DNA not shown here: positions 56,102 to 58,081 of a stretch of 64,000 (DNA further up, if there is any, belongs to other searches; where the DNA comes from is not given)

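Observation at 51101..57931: Integrated element with primase, SpoVG-like gene, iterons and a large serine recombinase whose 3' end overlaps miaB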

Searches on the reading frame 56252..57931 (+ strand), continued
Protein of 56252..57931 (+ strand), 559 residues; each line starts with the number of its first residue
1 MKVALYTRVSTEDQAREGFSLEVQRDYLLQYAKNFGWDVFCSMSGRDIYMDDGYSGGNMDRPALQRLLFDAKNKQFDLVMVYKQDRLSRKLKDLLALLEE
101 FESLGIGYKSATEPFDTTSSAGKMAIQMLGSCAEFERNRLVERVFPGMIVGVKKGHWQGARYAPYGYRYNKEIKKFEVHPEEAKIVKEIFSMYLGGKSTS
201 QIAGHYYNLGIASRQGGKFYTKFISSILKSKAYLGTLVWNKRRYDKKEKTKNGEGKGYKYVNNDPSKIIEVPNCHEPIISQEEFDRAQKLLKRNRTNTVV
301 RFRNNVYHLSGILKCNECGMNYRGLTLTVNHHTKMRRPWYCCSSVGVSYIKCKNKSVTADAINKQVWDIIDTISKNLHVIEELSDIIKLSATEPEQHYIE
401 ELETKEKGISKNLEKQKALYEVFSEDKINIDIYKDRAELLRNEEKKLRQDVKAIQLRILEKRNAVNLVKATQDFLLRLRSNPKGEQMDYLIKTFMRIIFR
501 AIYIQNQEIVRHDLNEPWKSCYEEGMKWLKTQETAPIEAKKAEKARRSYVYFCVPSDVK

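Call 44: list_cluster_members(proteins=[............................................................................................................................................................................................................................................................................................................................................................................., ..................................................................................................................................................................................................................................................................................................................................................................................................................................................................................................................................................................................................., window:56252-57931:+, window:57832-58989:+])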
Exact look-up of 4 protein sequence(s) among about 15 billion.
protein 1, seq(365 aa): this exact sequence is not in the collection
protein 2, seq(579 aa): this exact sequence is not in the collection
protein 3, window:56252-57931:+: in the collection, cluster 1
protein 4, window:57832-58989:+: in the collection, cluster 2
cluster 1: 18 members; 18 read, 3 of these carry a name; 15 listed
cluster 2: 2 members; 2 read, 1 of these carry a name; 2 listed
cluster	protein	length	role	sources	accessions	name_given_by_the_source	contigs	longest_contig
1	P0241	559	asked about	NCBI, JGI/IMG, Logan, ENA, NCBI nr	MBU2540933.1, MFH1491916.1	MAG: recombinase family protein [Candidatus Omnitrophica bacterium] | recombinase family protein [Candidatus Omnitrophota bacterium]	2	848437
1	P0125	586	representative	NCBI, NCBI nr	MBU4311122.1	MAG: recombinase family protein [Candidatus Omnitrophica bacterium] | recombinase family protein [Candidatus Omnitrophota bacterium]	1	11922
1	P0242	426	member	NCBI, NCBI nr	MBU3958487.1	MAG: recombinase family protein, partial [Candidatus Omnitrophica bacterium] | recombinase family protein [Candidatus Omnitrophota bacterium]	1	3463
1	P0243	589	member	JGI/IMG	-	-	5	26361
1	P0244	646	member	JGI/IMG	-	-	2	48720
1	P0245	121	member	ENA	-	-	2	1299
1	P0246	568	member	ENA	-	-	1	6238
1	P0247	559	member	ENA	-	-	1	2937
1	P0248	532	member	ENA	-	-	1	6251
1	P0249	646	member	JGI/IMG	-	-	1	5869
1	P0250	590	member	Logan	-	-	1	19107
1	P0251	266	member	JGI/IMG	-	-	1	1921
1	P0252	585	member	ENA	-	-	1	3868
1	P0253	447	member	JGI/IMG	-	-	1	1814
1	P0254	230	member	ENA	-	-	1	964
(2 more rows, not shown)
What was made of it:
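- On Integrative island that rebuilds the 5' end of its target gene (dusA-island / JC1-rimO type): Exact look-ups of the reconstructed proteins found nothing (call 44).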

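Call 55: search_protein_families(library=phrogs, proteins=[window:56252-57931:+], max_evalue=0.001)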
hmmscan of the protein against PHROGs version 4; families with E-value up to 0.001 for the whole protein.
window:56252-57931:+ (559 aa): 4 families
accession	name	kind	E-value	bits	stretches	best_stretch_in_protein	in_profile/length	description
phrog_95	-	integration and excision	3.1e-111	374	1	1-520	88-575/651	integrase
phrog_125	-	DNA, RNA and nucleotide metabolism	2.2e-45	156.2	1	1-295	20-252/254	DNA invertase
phrog_6620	-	integration and excision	5e-07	30.5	1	2-97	57-141/201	transposase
phrog_7701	-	DNA, RNA and nucleotide metabolism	4.2e-05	24.9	0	163-238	4-68/137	DNA invertase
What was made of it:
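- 56252..57931 (+): Large serine recombinase (Int), integrated (short) form. It ends .............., and its last residues and TGA stop are encoded by host miaB codons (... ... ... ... A). PHROG integrase 3e-111 (call 55).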

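Call 64: find_related_loci(query=A2, collection=metagenome_contigs, flank=10000)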
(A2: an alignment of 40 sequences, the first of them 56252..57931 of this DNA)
Query A2 (559 aa) in metagenome_contigs; peptide patterns used: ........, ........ (x = any residue, [..] = any of these).
599 stretches matched a pattern (row limit reached: there are more); 481 encode a relative of the query (tblastn E <= 1e-3); the best 80 are kept; 80 distinct loci.
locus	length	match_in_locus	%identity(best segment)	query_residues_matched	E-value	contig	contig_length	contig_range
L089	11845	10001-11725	89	1-559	0e+0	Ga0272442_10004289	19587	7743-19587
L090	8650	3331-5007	82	1-559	0e+0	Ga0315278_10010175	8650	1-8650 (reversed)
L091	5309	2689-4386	81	1-559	0e+0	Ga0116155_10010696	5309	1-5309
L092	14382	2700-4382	82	1-559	0e+0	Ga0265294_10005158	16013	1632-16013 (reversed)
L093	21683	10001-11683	82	1-559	0e+0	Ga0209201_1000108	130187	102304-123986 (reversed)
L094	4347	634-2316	81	1-559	0e+0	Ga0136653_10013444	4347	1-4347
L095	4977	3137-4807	81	1-557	0e+0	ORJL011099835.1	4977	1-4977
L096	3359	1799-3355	88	1-519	0e+0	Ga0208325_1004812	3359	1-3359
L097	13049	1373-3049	80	1-559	0e+0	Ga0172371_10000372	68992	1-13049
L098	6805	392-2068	80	1-559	0e+0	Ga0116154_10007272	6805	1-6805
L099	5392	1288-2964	80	1-559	0e+0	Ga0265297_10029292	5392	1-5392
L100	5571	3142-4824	81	1-559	0e+0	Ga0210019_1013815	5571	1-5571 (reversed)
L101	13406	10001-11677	80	1-559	0e+0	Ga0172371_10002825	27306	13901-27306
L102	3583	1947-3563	82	1-539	0e+0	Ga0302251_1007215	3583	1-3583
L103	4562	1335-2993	80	1-556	0e+0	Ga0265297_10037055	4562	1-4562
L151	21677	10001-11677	58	1-559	0e+0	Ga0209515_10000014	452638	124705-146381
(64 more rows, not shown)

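Call 72: search_protein_families(library=pfam, proteins=[L151:219-605:+, L151:813-1925:+, L151:2123-3622:+, L151:3606-4121:+, L151:4250-5368:+, L151:5530-5895:+, L151:6371-6796:+, L151:6843-7820:+, L151:8809-9681:+, L151:9791-9973:+], max_evalue=0.01)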
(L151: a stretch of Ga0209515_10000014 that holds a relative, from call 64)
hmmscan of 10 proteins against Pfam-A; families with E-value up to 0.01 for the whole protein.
L151:219-605:+ (128 aa): 0 families

L151:813-1925:+ (370 aa): 2 families
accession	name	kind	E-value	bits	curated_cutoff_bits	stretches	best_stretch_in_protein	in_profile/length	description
PF13776.11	DUF4172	-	3.7e-28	98.1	25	1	3-84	1-82/82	Domain of unknown function (DUF4172)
PF02661.23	Fic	-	5.6e-15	56.4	24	1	115-223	3-93/93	Fic/DOC family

L151:2123-3622:+ (499 aa): 6 families
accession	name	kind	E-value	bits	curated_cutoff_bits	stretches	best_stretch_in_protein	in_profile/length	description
PF11066.14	DUF2867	-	9.2e-33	114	27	1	334-479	1-142/142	Protein of unknown function (DUF2867)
PF05368.20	NmrA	-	1.7e-13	51.3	27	1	6-157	2-154/298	NmrA-like family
PF13460.12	NAD_binding_10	-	3e-13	50.5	27.2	1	13-153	1-143/184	NAD(P)H-binding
PF01370.27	Epimerase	-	7.8e-08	32.5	20.9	1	9-117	1-113/240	NAD dependent epimerase/dehydratase family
PF01073.25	3Beta_HSD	-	0.00015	21.3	22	1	10-118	1-115/280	3-beta hydroxysteroid dehydrogenase/isomerase family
PF16363.11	GDP_Man_Dehyd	-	0.0015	18.5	27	1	10-76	1-76/332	GDP-mannose 4,6 dehydratase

L151:3606-4121:+ (171 aa): 0 families

L151:4250-5368:+ (372 aa): 2 families
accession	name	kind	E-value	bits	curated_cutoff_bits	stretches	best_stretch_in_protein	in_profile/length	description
PF13776.11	DUF4172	-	6e-31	107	25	1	3-84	1-82/82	Domain of unknown function (DUF4172)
PF02661.23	Fic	-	5.4e-15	56.4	24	1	114-223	2-93/93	Fic/DOC family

L151:5530-5895:+ (121 aa): 2 families
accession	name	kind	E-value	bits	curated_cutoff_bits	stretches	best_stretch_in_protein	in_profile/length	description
PF20517.3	TMEM127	-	0.0048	17.4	25.3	1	25-108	18-104/113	Transmembrane protein 127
PF10864.13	DUF2663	-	0.0081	17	25.2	1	9-94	10-89/127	Protein of unknown function (DUF2663)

L151:6371-6796:+ (141 aa): 0 families

L151:6843-7820:+ (325 aa): 0 families

L151:8809-9681:+ (290 aa): 1 family
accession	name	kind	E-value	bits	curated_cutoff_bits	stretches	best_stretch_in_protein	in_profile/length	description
PF13814.12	Replic_Relax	-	0.0016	19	25.3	1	14-169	1-174/191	Replication-relaxation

L151:9791-9973:+ (60 aa): 0 families
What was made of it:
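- Other members carry quite different contents (L151: Fic, NmrA-like, Replic_Relax-like; call 72).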

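Call 82: search_solved_structures(query=window:56252-57931:+, max_evalue=0.001)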
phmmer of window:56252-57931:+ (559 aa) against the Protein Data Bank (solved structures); distinct sequences matched with E-value up to 0.001: 18.
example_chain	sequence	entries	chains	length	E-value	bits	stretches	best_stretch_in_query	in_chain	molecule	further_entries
3bvp_A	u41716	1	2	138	7.7e-31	110.5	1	2-138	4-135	TP901-1 Integrase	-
9dxh_A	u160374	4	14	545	4.9e-18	68.2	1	50-466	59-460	Resolvase homolog YokA | Site-specific recombinase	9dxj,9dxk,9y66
9dxd_A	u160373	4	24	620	6.1e-18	67.9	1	50-465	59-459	Resolvase homolog YokA,SPbeta prophage-derived uncharacterized protein YotN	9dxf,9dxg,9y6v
4m6f_A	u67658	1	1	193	5.4e-16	61.5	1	45-159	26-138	DNA-invertase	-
3uj3_X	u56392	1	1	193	5.7e-16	61.4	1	45-159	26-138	DNA-invertase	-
3guv_A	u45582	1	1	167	7e-15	57.8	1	2-161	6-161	Site-specific recombinase, resolvase family protein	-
2gm4_A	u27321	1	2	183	5.4e-13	51.6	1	49-156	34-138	Transposon gamma-delta resolvase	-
1zr2_A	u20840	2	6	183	9.5e-12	47.5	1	49-156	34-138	Transposon gamma-delta resolvase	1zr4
1gdr_A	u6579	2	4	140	2.2e-11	46.3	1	49-155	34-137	GAMMA DELTA-RESOLVASE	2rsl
1gdt_A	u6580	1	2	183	2.5e-11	46.1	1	49-156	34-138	PROTEIN (GAMMA DELTA RESOLVASE)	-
2gm5_A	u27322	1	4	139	2.8e-11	45.9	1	49-148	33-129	Transposon gamma-delta resolvase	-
5cy1_A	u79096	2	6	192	1.4e-10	43.6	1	49-155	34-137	Transposon Tn3 resolvase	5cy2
9iu2_A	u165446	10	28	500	1.9e-08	36.6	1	24-206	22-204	Integrase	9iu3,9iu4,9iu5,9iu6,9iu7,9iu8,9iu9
3g13_A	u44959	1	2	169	1.7e-07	33.4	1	2-161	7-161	Putative conjugative transposon recombinase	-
6dnw_A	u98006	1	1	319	8e-06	27.9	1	269-386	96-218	Putative integrase [Bacteriophage A118]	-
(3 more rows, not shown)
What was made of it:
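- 56252..57931 (+): PDB: TP901-1 integrase 8e-31, SPbeta SprA 5e-18 (call 82).
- On Large serine recombinase (serine integrase): TP901-1 integrase catalytic domain matches at 8e-31 (call 82).
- Closest known: Characterised large serine integrases. Same: The domain architecture is the same, with the nearest solved structures being TP901-1 and SprA (call 82).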

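Call 85: find_related_loci(query=A2, collection=viral_contigs, flank=10000)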
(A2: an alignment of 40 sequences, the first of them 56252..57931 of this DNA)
Query A2 (559 aa) in viral_contigs; peptide patterns used: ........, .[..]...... (x = any residue, [..] = any of these).
150 stretches matched a pattern; 133 encode a relative of the query (tblastn E <= 1e-3); the best 80 are kept; 80 distinct loci.
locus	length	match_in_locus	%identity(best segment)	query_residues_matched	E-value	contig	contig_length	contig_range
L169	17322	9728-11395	80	1-559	0e+0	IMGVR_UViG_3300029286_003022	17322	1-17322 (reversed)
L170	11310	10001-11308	83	1-436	0e+0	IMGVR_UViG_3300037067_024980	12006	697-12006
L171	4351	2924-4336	47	1-475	6e-137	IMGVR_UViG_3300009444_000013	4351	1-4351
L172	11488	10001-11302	31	2-458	1e-57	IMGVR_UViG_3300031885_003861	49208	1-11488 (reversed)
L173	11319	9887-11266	31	1-505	1e-56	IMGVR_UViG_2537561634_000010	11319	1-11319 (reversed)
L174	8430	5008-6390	32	1-504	4e-56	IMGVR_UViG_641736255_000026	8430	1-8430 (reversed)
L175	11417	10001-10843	38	1-321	5e-53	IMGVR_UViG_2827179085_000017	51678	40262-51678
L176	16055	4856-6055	29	1-411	8e-44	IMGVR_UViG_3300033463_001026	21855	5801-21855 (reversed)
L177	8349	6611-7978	28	1-455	4e-40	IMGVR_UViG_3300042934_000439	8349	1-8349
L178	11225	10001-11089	29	1-383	7e-32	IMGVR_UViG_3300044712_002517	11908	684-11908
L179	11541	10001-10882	25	5-355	3e-26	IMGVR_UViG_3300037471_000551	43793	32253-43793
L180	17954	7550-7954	34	2-148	4e-19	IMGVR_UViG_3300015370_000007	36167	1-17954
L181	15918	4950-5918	27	1-330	7e-17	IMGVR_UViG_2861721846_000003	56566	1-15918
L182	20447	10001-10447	31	1-159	2e-15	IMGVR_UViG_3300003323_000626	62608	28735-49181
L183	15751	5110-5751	30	1-229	8e-15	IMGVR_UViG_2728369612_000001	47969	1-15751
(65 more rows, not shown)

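Call 88: search_protein_families(library=phrogs, proteins=[L169:147-1187:+, L169:1465-2121:+, L169:2131-3606:+, L169:3606-6344:+, L169:6764-7192:+, L169:7238-7534:+, L169:7531-8472:+, L169:8558-8938:+, L169:9159-9731:+, L169:11523-12404:+], max_evalue=0.001)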
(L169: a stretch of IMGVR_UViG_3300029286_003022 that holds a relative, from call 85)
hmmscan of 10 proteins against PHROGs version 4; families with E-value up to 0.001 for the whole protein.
L169:147-1187:+ (346 aa): 0 families

L169:1465-2121:+ (218 aa): 1 family
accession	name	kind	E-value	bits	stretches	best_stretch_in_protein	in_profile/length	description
phrog_418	-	head and packaging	2.8e-19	70.8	1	1-174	1-152/166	internal virion protein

L169:2131-3606:+ (491 aa): 1 family
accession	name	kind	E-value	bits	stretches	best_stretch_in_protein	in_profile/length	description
phrog_1044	-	lysis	0.00036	19.8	1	34-230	25-212/900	endolysin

L169:3606-6344:+ (912 aa): 0 families

L169:6764-7192:+ (142 aa): 4 families
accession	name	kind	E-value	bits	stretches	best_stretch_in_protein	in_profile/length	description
phrog_51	-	head and packaging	1.5e-26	94.7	1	4-119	87-226/261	terminase small subunit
phrog_17390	-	unknown function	7.1e-19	68.4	1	5-57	2-56/69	-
phrog_641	-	head and packaging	1.8e-09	39.3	1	6-60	3-59/162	terminase small subunit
phrog_2606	-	head and packaging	2.9e-08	34.4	1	4-60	87-146/310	terminase small subunit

L169:7238-7534:+ (98 aa): 0 families

L169:7531-8472:+ (313 aa): 7 families
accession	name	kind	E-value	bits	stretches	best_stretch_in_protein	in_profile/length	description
phrog_2514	-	DNA, RNA and nucleotide metabolism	1.6e-21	77.8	1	12-158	3-151/270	DnaD-like helicase loader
phrog_13246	-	DNA, RNA and nucleotide metabolism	3.2e-16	60.6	1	141-234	145-236/250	replisome organizer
phrog_27581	-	unknown function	1.4e-08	35.8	1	12-140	26-159/216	-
phrog_7498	-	DNA, RNA and nucleotide metabolism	1.4e-08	35.2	1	31-155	22-162/296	DnaD-like helicase loader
phrog_345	-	DNA, RNA and nucleotide metabolism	5.1e-05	24.1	1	13-154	26-192/297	replication initiation O-like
phrog_35955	-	unknown function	8.4e-05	23.1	1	51-125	50-116/285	-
phrog_17768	-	DNA, RNA and nucleotide metabolism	0.00017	21.9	1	36-141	27-128/353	replication initiation protein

L169:8558-8938:+ (126 aa): 0 families

L169:9159-9731:+ (190 aa): 0 families

L169:11523-12404:+ (293 aa): 0 families

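Call 90: search_protein_families(library=phrogs, proteins=[L169:12401-13693:+, L169:13956-14552:+, L169:14776-15084:+, L169:15103-15681:+, L169:15719-16513:+, L170:395-1300:+], max_evalue=0.001)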
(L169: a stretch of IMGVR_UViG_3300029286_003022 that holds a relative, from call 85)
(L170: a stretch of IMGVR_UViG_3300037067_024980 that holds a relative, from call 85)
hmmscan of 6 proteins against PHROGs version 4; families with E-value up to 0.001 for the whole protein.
L169:12401-13693:+ (430 aa): 1 family
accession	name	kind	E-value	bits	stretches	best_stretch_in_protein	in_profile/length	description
phrog_392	-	other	2.9e-22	80.6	1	14-199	17-166/348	metal-dependent hydrolase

L169:13956-14552:+ (198 aa): 0 families

L169:14776-15084:+ (102 aa): 0 families

L169:15103-15681:+ (192 aa): 5 families
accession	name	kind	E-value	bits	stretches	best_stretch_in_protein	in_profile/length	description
phrog_216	-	integration and excision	9.1e-50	170.4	1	3-191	47-237/301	integrase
phrog_1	-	integration and excision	1.1e-39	138.3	1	5-190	264-447/611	integrase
phrog_7685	-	integration and excision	1.3e-13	52.1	1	90-190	138-235/240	integrase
phrog_7269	-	integration and excision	1.8e-13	51.2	1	131-189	22-80/89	integrase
phrog_23271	-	unknown function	2.4e-05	25.2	1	136-183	8-54/67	-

L169:15719-16513:+ (264 aa): 1 family
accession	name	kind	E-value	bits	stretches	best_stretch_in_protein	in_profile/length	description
phrog_2308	-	unknown function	0.00037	21.6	0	189-244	43-98/138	-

L170:395-1300:+ (301 aa): 0 families
